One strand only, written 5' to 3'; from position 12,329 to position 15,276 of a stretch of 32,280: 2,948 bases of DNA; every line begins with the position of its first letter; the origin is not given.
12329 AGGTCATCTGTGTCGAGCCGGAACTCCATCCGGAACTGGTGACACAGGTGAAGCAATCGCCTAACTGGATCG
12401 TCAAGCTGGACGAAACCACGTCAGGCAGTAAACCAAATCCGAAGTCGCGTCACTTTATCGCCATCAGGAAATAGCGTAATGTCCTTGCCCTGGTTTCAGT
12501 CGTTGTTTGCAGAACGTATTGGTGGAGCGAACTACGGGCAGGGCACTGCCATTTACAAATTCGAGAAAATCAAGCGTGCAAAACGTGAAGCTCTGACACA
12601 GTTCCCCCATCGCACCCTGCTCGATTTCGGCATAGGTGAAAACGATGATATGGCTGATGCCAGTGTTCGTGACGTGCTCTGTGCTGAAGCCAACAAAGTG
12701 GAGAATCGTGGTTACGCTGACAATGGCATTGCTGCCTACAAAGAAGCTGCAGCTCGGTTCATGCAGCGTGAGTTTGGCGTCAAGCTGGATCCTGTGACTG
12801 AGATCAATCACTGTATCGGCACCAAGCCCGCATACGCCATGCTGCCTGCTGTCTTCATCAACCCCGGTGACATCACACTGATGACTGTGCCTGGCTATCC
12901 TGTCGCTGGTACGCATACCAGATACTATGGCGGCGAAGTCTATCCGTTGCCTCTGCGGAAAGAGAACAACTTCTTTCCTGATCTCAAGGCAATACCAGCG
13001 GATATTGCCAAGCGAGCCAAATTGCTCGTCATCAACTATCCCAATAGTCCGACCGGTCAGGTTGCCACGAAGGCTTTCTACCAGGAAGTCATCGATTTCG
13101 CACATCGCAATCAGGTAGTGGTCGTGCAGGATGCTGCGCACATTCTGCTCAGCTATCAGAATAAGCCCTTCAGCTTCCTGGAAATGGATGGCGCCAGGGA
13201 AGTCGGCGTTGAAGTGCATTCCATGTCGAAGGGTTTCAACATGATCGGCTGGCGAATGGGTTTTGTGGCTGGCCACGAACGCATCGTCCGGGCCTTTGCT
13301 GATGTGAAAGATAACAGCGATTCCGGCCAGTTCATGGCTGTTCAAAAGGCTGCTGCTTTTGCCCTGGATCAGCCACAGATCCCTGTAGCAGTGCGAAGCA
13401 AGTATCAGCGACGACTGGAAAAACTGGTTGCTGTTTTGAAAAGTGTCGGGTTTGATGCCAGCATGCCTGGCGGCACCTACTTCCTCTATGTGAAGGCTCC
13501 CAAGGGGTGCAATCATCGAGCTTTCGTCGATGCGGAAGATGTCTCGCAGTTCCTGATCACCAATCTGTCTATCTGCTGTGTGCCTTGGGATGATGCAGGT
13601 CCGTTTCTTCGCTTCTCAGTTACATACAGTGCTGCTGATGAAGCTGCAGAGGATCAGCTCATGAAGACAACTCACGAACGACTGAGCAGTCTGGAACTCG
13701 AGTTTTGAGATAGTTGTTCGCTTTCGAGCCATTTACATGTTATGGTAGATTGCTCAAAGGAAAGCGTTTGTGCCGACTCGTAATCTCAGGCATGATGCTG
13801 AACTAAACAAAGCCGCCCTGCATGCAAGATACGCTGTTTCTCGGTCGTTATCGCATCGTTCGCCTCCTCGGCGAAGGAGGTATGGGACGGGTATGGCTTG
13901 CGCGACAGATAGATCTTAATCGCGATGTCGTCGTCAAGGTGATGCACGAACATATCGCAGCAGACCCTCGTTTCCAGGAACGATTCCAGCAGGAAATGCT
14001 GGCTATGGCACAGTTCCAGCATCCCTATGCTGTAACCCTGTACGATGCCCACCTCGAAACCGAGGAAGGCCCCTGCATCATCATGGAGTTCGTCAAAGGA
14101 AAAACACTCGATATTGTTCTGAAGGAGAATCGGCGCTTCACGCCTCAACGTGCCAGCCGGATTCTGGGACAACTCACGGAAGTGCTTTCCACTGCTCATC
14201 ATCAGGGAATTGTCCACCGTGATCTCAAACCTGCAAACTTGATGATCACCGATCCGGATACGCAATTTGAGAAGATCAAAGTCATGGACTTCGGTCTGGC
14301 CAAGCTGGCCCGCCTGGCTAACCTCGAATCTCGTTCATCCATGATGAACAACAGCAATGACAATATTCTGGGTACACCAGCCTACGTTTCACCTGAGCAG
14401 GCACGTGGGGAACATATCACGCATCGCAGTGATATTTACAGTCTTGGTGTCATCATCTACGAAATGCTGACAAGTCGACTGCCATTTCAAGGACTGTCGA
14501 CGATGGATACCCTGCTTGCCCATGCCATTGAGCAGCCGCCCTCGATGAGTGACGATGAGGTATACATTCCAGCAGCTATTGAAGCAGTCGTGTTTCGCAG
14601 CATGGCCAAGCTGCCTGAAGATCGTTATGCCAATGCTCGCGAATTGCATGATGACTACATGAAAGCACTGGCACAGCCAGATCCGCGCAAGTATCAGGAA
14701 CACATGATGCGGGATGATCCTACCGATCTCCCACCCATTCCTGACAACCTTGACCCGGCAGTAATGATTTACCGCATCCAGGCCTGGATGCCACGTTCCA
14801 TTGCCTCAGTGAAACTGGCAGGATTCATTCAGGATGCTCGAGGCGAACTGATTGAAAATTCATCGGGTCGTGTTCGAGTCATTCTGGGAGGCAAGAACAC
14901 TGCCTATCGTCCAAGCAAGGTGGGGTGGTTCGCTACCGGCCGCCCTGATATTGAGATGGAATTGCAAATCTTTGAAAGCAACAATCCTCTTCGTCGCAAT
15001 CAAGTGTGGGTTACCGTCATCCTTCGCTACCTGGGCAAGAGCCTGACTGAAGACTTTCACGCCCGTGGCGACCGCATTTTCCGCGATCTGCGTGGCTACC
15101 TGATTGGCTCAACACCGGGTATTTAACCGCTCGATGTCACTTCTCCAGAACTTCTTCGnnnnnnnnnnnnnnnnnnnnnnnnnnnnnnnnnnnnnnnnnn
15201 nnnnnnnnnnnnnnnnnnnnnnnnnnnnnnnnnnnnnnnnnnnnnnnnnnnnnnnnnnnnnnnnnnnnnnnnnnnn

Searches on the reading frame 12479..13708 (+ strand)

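Call 10: search_protein_families(library=pfam, proteins=[window:12479-13708:+], max_evalue=0.001)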
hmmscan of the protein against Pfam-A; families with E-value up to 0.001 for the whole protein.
window:12479-13708:+ (409 aa): 1 family
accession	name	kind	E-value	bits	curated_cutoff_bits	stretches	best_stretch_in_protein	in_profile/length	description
PF00155.27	Aminotran_1_2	-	1e-48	166.8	19.7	1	47-381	3-346/361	Aminotransferase class I and II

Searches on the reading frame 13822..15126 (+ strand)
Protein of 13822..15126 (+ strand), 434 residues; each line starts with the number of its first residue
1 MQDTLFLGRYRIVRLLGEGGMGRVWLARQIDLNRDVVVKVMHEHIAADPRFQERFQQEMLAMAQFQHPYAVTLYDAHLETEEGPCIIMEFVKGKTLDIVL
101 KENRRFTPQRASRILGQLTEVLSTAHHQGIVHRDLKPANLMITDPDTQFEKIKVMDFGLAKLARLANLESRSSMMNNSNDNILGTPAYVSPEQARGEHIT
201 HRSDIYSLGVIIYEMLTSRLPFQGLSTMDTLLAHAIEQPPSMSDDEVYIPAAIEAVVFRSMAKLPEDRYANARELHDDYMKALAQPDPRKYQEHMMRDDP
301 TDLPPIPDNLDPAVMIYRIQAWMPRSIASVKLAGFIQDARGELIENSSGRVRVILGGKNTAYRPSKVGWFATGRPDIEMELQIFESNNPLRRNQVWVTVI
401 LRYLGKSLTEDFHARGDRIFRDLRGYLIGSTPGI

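Call 10: search_protein_families(library=pfam, proteins=[window:13822-15126:+], max_evalue=0.001)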
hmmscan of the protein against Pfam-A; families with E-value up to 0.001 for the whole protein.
window:13822-15126:+ (434 aa): 5 families
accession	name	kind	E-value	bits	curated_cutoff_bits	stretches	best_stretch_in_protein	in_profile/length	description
PF00069.31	Pkinase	-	1.3e-47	162.9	31.7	1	10-233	1-208/263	Protein kinase domain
PF07714.23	PK_Tyr_Ser-Thr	-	1.3e-32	113.5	23.1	1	12-269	3-249/258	Protein tyrosine and serine/threonine kinase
PF03109.22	ABC1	-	3.8e-07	29.9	22.9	1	83-161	142-215/244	ABC1 atypical kinase-like domain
PF01636.29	APH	-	1.3e-05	25.5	23.2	0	109-160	149-197/239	Phosphotransferase enzyme family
PF14531.12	Kinase-like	-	0.00097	18.9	25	0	116-224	152-253/289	Kinase-like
